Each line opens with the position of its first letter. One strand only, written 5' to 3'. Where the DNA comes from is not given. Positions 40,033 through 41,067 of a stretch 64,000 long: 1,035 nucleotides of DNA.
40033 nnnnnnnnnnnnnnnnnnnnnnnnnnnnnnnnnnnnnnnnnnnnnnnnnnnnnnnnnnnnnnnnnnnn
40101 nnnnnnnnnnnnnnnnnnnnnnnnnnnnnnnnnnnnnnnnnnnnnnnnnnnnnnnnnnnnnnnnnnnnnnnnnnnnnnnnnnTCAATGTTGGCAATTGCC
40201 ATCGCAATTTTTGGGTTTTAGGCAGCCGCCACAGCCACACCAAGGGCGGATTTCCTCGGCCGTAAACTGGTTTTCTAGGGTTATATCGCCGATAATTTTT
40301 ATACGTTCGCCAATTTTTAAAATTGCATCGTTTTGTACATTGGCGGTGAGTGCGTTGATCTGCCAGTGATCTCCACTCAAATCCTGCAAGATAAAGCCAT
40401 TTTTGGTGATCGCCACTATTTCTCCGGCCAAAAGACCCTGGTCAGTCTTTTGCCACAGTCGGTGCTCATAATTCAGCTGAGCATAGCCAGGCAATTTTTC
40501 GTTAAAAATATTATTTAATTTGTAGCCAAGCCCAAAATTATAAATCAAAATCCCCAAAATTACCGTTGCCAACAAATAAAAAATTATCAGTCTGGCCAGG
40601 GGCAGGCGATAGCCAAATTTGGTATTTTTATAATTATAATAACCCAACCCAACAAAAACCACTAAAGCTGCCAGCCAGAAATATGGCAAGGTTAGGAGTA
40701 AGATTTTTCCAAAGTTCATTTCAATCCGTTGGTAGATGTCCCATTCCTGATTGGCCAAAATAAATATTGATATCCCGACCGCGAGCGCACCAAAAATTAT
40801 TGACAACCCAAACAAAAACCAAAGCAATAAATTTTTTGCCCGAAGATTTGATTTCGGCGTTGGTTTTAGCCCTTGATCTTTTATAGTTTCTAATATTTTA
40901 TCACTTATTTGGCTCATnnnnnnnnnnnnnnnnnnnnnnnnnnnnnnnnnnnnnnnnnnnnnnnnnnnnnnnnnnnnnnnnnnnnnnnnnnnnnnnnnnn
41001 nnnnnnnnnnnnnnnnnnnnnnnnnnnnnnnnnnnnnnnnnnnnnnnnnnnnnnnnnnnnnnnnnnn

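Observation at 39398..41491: ECF sigma / membrane anti-sigma pair linked to a secreted Cys-rich peptide and a CxxCxGxG lipoprotein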

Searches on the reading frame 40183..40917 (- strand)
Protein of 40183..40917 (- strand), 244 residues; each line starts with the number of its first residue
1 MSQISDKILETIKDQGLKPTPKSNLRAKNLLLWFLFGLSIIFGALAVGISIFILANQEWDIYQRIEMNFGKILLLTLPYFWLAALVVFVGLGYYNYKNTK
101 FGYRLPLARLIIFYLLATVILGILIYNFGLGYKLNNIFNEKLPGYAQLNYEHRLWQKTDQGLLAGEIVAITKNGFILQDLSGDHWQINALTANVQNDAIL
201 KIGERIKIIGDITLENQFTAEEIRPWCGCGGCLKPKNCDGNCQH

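Call 3: search_protein_families(library=pfam, proteins=[window:40183-40917:-], max_evalue=1)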
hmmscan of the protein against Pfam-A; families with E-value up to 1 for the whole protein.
window:40183-40917:- (244 aa): 3 families
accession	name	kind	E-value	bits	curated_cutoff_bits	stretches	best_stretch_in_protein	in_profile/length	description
PF04114.19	Gaa1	-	0.037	13.5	28.6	1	37-132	304-398/497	Gaa1-like, GPI transamidase component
PF18914.6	DUF5666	-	0.28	11.9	27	1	165-223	2-59/60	Domain of unknown function (DUF5666)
PF00335.26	Tetraspanin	-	0.45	10.6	32.1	1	30-145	3-119/225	Tetraspanin family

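Call 4: search_protein_families(library=ncbifam, proteins=[window:40183-40917:-], max_evalue=1)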
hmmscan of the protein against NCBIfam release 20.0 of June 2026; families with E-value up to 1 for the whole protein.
window:40183-40917:- (244 aa): 1 family
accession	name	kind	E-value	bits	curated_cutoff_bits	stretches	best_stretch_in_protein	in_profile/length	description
NF041559.1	BTH_I2691_fam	subfamily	0.63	8.5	150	1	29-126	727-817/858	T6SS effector BTH_I2691 family protein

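Call 11: find_homologous_proteins(query=window:40183-40917:-)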
Query window:40183-40917:- (244 aa): 74 proteins with E <= 0.001 among 1447 candidates.
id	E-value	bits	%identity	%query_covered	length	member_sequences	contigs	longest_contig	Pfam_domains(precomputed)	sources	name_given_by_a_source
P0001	9.2e-162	554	100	100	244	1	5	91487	-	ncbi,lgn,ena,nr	ncbi:hypothetical protein GYA54_00895 [Candidatus Kuenenbacteria bacterium]|nr:hypothetical protein 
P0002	1.3e-114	400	72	100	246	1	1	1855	-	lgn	-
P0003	9.6e-105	368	65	99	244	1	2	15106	-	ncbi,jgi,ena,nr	ncbi:MAG TPA: hypothetical protein P5267_00300 [Patescibacteria group bacterium]|nr:hypothetical pro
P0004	1.1e-101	357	66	100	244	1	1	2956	-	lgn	-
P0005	9.3e-98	345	63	97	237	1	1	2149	-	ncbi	-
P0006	3.1e-68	248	48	100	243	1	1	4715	-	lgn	-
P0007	1.6e-66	242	49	96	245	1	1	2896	-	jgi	jgi:hypothetical protein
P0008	2.4e-64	235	48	100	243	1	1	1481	-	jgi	jgi:hypothetical protein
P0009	3.5e-54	202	41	96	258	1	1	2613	-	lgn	-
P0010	2.4e-52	196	41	99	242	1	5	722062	-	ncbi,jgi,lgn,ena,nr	ncbi:MAG TPA: hypothetical protein PKZ16_03345 [bacterium]|nr:hypothetical protein [bacterium] HPL95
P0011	1.1e-50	190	39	99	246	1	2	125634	-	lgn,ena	-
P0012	1.6e-48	183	38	94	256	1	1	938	-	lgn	-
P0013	2.0e-48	183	39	95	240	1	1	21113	-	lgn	-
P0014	7.6e-48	181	39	95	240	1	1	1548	-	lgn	-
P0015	1.0e-47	181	40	87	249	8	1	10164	-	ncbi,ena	ncbi:hypothetical protein [Caldithrix abyssi]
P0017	3.1e-45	173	36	100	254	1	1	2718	-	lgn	-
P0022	3.9e-43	166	34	98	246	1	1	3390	-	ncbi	-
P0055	2.2e-35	140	32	93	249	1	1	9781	-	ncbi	ncbi:MAG: hypothetical protein ABIG10_02925 [bacterium]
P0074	1.0e-26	112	32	92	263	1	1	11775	-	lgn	-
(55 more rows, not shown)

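Call 15: find_related_loci(query=A2, collection=genome_contigs, flank=4000)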
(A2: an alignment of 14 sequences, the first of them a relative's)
Query A2 (244 aa) in genome_contigs; peptide patterns used: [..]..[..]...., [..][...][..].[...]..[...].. (x = any residue, [..] = any of these).
114 stretches matched a pattern; 48 encode a relative of the query (tblastn E <= 1e-3); 48 distinct loci.
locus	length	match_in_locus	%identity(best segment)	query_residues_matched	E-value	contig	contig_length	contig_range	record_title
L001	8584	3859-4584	65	1-242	4e-108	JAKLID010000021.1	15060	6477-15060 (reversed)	MAG: Patescibacteria group bacterium isolate RA.bin79 RA.bin79_21, whole genome shotgun sequence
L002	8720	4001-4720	41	4-244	4e-58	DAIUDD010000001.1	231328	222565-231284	MAG TPA_asm: Patescibacteria group bacterium isolate CTOTU18519 NODE_33_length_231328_cov_12.045600, whole genome shotgu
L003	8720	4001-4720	39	1-237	2e-53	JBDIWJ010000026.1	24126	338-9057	MAG: Candidatus Phoenicimicrobium oleiphilum isolate HX_OS.bin.34 NODE_789_length_24126_cov_34.558663, whole genome shot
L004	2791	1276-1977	40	1-231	7e-53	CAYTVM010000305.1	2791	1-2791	MAG TPA_asm: uncultured Atribacterota bacterium isolate binchicken_co94_273 genome assembly, contig: NODE_67238_length_2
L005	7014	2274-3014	38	1-244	5e-52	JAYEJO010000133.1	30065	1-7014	MAG: Candidatus Caldatribacteriota bacterium isolate MAG161 MAG161_133, whole genome shotgun sequence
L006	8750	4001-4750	36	5-244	2e-51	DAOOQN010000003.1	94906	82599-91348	MAG TPA_asm: bacterium isolate AMR_MDS_2570 NODE_220_length_94906_cov_13.601333, whole genome shotgun sequence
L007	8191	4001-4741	37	1-244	1e-51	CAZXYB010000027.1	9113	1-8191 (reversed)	MAG TPA_asm: uncultured Atribacterota bacterium isolate binchicken_co243_191 genome assembly, contig: NODE_7047_length_9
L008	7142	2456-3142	39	1-226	3e-51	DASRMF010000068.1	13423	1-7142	MAG TPA_asm: Atribacterota bacterium isolate SMAG_U10208 k141_216456, whole genome shotgun sequence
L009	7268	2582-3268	38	1-226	1e-49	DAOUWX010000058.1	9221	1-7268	MAG TPA_asm: Atribacterota bacterium isolate CSMAG_886 CSMAG_886_k141_37349_length_9221_cov_28.8563, whole genome shotgu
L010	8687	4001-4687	39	1-226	1e-49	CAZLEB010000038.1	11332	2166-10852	MAG TPA_asm: uncultured Actinomycetota bacterium isolate binchicken_co364_35 genome assembly, contig: NODE_8429_length_1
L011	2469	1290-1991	38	1-231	7e-50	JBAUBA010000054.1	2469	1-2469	MAG: Atribacterota bacterium isolate MFD12983_ilm_asm_bin5 k127_223610, whole genome shotgun sequence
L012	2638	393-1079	39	1-226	8e-49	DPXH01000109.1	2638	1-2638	MAG TPA_asm: Candidatus Sediminicultor tertius isolate UBA9311 contig_5940, whole genome shotgun sequence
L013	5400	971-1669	38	1-230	1e-47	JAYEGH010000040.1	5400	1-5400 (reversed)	MAG: Candidatus Caldatribacteriota bacterium isolate MAG251 MAG251_40, whole genome shotgun sequence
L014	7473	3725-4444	37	1-237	6e-46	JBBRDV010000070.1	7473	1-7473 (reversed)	MAG: Atribacterota bacterium isolate Co_metawrap_2470 Cmw_2470_k141_13970253_length_7473_cov_13.0000, whole genome shotg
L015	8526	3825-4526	38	1-231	5e-46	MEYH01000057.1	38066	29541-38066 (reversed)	MAG: Candidatus Atribacteria bacterium RBG_19FT_COMBO_35_14 rbg_19ft_combo_scaffold_349, whole genome shotgun sequence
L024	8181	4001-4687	34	1-236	2e-39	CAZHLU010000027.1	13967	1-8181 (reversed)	MAG TPA_asm: uncultured Gammaproteobacteria bacterium isolate SRP135725_co1_218 genome assembly, contig: NODE_5887_lengt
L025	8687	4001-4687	31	7-234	2e-38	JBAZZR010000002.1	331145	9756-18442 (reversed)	MAG: Patescibacteria group bacterium isolate SO_2017_GW3_20 scaffold_3_c2_OW296A_2017, whole genome shotgun sequence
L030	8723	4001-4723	34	1-239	6e-34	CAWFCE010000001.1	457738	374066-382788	MAG: Candidatus Parcubacteria bacterium isolate MFD02416.bin.1.397 genome assembly, contig: contig_48102, whole genome s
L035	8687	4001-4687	33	3-225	2e-32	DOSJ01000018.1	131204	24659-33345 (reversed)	MAG TPA_asm: Candidatus Falkowbacteria bacterium isolate UBA12426 contig_305, whole genome shotgun sequence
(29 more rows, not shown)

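Call 19: find_related_loci(query=A2, collection=metagenome_contigs, flank=3500)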
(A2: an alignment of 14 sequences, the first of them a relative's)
Query A2 (244 aa) in metagenome_contigs; peptide patterns used: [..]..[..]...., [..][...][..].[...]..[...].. (x = any residue, [..] = any of these).
224 stretches matched a pattern; 114 encode a relative of the query (tblastn E <= 1e-3); the best 80 are kept; 80 distinct loci.
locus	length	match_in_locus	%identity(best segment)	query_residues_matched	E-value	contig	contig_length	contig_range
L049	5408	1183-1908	65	1-242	7e-108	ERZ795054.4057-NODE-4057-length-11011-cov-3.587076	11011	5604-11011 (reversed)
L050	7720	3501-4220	41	4-244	5e-58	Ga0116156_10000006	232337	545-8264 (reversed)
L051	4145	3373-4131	36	1-244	2e-54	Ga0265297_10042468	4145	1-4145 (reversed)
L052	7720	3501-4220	38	1-237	2e-52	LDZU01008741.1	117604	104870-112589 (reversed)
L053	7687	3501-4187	40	1-226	3e-52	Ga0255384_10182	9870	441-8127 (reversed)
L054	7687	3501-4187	39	1-226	5e-52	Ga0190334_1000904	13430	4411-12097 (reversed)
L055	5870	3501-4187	40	1-226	9e-52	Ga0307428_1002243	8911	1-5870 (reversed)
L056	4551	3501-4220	40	1-237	2e-51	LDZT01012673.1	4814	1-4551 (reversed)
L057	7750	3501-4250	36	5-244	3e-51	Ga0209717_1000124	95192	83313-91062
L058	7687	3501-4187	39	1-226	2e-51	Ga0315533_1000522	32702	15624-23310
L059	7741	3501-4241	37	1-244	1e-51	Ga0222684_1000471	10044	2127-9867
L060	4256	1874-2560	41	1-226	3e-51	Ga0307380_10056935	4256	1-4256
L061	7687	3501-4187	39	1-226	3e-51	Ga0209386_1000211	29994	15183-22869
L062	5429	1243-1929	40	1-226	3e-51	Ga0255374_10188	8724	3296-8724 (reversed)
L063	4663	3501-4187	38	1-226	8e-51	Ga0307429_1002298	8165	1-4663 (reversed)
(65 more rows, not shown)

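Call 25: find_encoding_contigs(protein=P0011, flank=3000, max_places=1)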
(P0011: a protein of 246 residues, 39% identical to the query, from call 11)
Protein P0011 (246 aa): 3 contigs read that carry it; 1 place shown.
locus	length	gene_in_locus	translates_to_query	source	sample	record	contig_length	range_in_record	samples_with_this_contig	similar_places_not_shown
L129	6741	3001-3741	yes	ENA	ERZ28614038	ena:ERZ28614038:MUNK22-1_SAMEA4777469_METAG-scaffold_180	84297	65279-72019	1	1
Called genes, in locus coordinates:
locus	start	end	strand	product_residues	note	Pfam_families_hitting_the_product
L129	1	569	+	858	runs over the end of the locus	PF13491:FtsK_4TM, PF17854:FtsK_alpha, PF01580:FtsK_SpoIIIE, PF09397:FtsK_gamma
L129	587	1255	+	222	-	PF12844:HTH_19 (weak), PF13413:HTH_25, PF09136:Glucodextran_B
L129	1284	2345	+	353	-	PF00154:RecA_N, PF06745:ATPase (faint), PF08423:Rad51, PF01637:ATPase_2 (weak), PF02283:CobU (weak), PF21096:RecA_C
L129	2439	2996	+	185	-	PF04542:Sigma70_r2, PF08281:Sigma70_r4_2, PF04545:Sigma70_r4 (weak)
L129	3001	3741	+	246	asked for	-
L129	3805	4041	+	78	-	-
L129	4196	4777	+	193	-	PF00578:AhpC-TSA, PF08534:Redoxin, PF10417:1-cysPrx_C (weak)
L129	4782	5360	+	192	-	PF00081:Sod_Fe_N, PF02777:Sod_Fe_C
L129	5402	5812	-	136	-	PF02308:MgtC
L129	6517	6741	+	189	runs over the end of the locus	-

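Call 26: find_encoding_contigs(protein=P0013, flank=3000, max_places=1)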
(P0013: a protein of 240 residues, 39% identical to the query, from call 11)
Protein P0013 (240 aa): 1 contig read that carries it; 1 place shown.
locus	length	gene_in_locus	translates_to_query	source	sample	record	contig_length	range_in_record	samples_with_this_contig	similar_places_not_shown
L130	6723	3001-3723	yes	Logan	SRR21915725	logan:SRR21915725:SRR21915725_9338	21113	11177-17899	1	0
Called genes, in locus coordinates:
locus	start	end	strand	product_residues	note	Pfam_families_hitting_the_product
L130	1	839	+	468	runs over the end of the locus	PF02874:ATP-synt_ab_N, PF00006:ATP-synt_ab, PF22919:ATP-synt_VA_C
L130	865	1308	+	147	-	PF02823:ATP-synt_DE_N, PF00401:ATP-synt_DE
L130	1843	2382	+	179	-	PF08123:DOT1 (weak)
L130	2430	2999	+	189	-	PF04542:Sigma70_r2, PF08281:Sigma70_r4_2, PF04545:Sigma70_r4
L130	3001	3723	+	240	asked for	-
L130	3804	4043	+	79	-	-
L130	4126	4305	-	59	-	PF00830:Ribosomal_L28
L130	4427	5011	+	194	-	PF02163:Peptidase_M50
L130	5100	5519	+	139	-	PF00164:Ribosom_S12_S23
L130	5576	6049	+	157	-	PF00177:Ribosomal_S7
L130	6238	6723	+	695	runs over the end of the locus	PF00009:GTP_EFTU, PF03144:GTP_EFTU_D2, PF22042:EF-G_D2, PF14492:EFG_III, PF16658:RF3_C (weak), PF03764:EFG_IV, PF00679:EFG_C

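Call 27: find_encoding_contigs(protein=P0074, flank=3000, max_places=1)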
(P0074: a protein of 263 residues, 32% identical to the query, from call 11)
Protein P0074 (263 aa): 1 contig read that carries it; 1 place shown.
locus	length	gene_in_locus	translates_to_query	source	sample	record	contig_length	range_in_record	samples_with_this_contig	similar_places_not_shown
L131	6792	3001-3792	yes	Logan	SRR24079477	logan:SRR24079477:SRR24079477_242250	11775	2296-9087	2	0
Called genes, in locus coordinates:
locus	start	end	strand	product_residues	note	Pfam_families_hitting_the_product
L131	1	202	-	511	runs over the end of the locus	PF04055:Radical_SAM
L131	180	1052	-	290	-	PF00535:Glycos_transf_2, PF13641:Glyco_tranf_2_3 (weak), PF13632:Glyco_trans_2_3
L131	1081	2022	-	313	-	PF01636:APH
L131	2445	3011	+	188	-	PF04542:Sigma70_r2, PF08281:Sigma70_r4_2, PF04545:Sigma70_r4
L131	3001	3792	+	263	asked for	-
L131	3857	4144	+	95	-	-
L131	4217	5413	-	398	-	PF07690:MFS_1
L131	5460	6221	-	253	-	PF01790:LGT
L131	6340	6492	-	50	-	-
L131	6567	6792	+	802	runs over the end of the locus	PF01326:PPDK_N, PF00391:PEP-utilizers, PF02896:PEP-utilizers_C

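Call 28: find_encoding_contigs(protein=P0006, flank=3000, max_places=1)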
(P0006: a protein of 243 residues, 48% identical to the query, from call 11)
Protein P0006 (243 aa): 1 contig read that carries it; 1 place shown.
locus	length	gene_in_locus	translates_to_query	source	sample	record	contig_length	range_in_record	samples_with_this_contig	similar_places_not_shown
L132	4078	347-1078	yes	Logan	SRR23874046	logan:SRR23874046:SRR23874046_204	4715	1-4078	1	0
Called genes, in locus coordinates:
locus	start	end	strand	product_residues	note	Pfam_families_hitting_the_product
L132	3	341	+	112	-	?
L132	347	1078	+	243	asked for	-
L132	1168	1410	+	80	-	-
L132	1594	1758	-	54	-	-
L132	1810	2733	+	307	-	PF03486:HI0933_like (faint), PF07992:Pyr_redox_2, PF12831:FAD_oxidored (weak), PF13738:Pyr_redox_3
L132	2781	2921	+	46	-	-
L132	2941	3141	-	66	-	-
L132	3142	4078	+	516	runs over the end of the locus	-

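Call 39: search_solved_structures(query=A1, max_evalue=10)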
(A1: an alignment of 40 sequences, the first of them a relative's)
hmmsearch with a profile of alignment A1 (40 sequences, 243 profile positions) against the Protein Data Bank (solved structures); distinct sequences matched with E-value up to 10: 6.
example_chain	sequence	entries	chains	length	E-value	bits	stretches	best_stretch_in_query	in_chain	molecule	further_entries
9u9h_A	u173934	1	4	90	0.24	13.9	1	82-130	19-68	Virion membrane protein OPG140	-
9h6s_A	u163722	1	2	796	0.49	12.9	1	137-189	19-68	Myosin-4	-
1xd5_A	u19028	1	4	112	0.49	12.9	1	149-209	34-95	antifungal protein GAFP-1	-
6qdj_A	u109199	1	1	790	0.5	12.8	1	137-189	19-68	Myosin-4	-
7tgh_1B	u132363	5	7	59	1.1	11.7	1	77-129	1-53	NADH dehydrogenase subunit 1 | ND1b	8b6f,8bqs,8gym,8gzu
6s7o_C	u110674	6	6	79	3.1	10.3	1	76-125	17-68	Transmembrane protein 258 | Dolichyl-diphosphooligosaccharide--protein glycosyltransferase subunit TMEM258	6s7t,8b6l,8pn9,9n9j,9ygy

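Call 45: predict_structure(alignment_id=A1)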
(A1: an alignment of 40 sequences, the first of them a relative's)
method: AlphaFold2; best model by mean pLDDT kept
length: 244 residues; sequences in the alignment: 40
mean_pLDDT: 84.6   pTM: 0.74
mean pLDDT of the five models: 84.6, 83.0, 81.8, 81.7, 81.5
residues with pLDDT >= 90: 86; 70-90: 138; 50-70: 9; < 50: 11
segments of 3 or more residues with pLDDT < 50: 234-244
pLDDT, mean of each block of 10 residues (from residue 1): 79 77 83 90 94 85 81 86 90 84 82 92 89 85 81 87 95 95 94 85 92 94 81 47 41
secondary structure, 60 per line:
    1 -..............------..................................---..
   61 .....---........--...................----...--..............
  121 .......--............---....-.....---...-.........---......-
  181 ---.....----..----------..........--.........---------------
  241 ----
elements in order: H2-15 H22-55 H59-65 H69-76 H79-97 H107-127 H130-141 H145-148 H150-154 E162-170 E174-179 E184-188 E205-214 E217-225

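Call 49: fold_search(model_id=the predicted structure, library=pdb)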
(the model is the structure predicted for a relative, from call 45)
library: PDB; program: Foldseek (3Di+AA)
matches with E <= 10: 478; with E <= 0.001: 0
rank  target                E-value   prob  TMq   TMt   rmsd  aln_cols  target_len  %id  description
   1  8foj_C                2.0e-02  1.00  0.25  0.15   5.9       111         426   13  Cryo-EM structure of S. cerevisiae DNA polymerase alpha-primase complex in the post RNA handoff state (released 2023-05-31)
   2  7dcy                  2.1e-02  0.91  0.22  0.09  12.6       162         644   12  Apo form of Mycoplasma genitalium RNase R (released 2021-03-17)
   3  4day_B                2.2e-02  1.00  0.23  0.46   2.2        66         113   18  Crystal structure of the RMI core complex with MM2 peptide from FANCM (released 2012-03-14)
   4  7dic_A                2.3e-02  0.92  0.21  0.09  13.5       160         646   12  Mycoplasma genitalium RNase R in complex with single-stranded RNA (released 2021-03-17)
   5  9bv1_E                2.5e-02  0.93  0.18  0.15  11.6        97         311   20  M2A Midnolin-Proteasome (translocating) (released 2025-06-11)
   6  9dhk_E                2.6e-02  1.00  0.23  0.41   2.0        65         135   17  RMI1-RMI2 bound to cyclic peptide L3 (released 2025-07-02)
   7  4nnh_A                2.6e-02  0.99  0.22  0.31   6.8        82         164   12  Structural basis for targeting the ribosomal protein S1 of Mycobacterium tuberculosis by pyrazinamide (released 2014-12-24)
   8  9dhk_H                2.8e-02  1.00  0.23  0.40   1.9        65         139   18  RMI1-RMI2 bound to cyclic peptide L3 (released 2025-07-02)
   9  4nnh_B                2.8e-02  0.99  0.22  0.31   6.6        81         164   12  Structural basis for targeting the ribosomal protein S1 of Mycobacterium tuberculosis by pyrazinamide (released 2014-12-24)
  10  1quq_D                2.9e-02  1.00  0.21  0.41   4.3        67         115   18  COMPLEX OF REPLICATION PROTEIN A SUBUNITS RPA14 AND RPA32 (released 1999-08-13)
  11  3mxn_B                3.3e-02  1.00  0.24  0.42   2.8        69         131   17  Crystal structure of the RMI core complex (released 2010-09-15)
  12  9di4_B                3.5e-02  1.00  0.23  0.39   2.2        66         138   20  RMI1-RMI2 bound to cyclic peptide L4 (released 2025-07-02)
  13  9a5a_A                3.5e-02  1.00  0.19  0.35   3.9        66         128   15  Integrative model of YABR-IF3 by crosslinking MS and deep learning (released 2024-09-18)
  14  9evt_7                3.7e-02  1.00  0.21  0.14   3.1        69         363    9  Structure of the small subunit of the flowering plant mitoribosome with the maturation factor RsgA (released 2026-03-18)
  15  4ql5_B                3.7e-02  1.00  0.20  0.64   2.7        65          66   14  Crystal structure of translation initiation factor IF-1 from Streptococcus pneumoniae TIGR4 (released 2014-07-02)
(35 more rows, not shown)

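Call 63: find_encoding_contigs(protein=P0055, flank=2500, max_places=1)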
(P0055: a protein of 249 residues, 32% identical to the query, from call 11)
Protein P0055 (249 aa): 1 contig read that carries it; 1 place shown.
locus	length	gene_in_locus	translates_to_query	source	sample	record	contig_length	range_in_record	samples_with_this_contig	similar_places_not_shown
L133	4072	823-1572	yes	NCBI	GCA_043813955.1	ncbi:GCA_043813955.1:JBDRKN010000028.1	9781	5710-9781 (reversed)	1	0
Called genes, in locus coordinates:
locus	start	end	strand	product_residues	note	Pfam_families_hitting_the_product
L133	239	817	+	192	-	PF04542:Sigma70_r2, PF08281:Sigma70_r4_2, PF04545:Sigma70_r4 (weak)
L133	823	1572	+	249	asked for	-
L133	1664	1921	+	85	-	-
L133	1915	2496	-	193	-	PF01135:PCMT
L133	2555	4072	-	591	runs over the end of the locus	PF01471:PG_binding_1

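Call 64: find_encoding_contigs(protein=P0022, flank=2500, max_places=1)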
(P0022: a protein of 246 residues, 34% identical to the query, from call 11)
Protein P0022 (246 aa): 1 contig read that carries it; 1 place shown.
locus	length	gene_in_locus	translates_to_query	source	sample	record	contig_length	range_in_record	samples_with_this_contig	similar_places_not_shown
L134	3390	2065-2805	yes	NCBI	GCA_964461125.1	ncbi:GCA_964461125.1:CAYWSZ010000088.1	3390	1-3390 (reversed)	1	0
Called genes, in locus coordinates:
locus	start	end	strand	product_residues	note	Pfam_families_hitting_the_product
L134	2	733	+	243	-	?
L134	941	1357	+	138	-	PF01381:HTH_3 (weak)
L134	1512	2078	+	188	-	PF04542:Sigma70_r2, PF08281:Sigma70_r4_2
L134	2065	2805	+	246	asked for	-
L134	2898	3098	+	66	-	-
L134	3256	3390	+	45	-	?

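Call 65: find_encoding_contigs(protein=P0009, flank=2500, max_places=1)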
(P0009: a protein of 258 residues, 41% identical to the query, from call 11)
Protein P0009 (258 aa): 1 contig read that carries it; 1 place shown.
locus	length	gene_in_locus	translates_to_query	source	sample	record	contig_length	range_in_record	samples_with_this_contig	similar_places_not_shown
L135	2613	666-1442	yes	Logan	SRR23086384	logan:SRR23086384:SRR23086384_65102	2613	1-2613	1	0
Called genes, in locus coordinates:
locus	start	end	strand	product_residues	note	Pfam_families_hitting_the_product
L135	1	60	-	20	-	?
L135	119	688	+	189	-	PF04542:Sigma70_r2, PF08281:Sigma70_r4_2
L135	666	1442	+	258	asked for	-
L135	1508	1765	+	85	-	-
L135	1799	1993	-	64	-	-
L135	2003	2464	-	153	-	PF03412:Peptidase_C39, PF13529:Peptidase_C39_2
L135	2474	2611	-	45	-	?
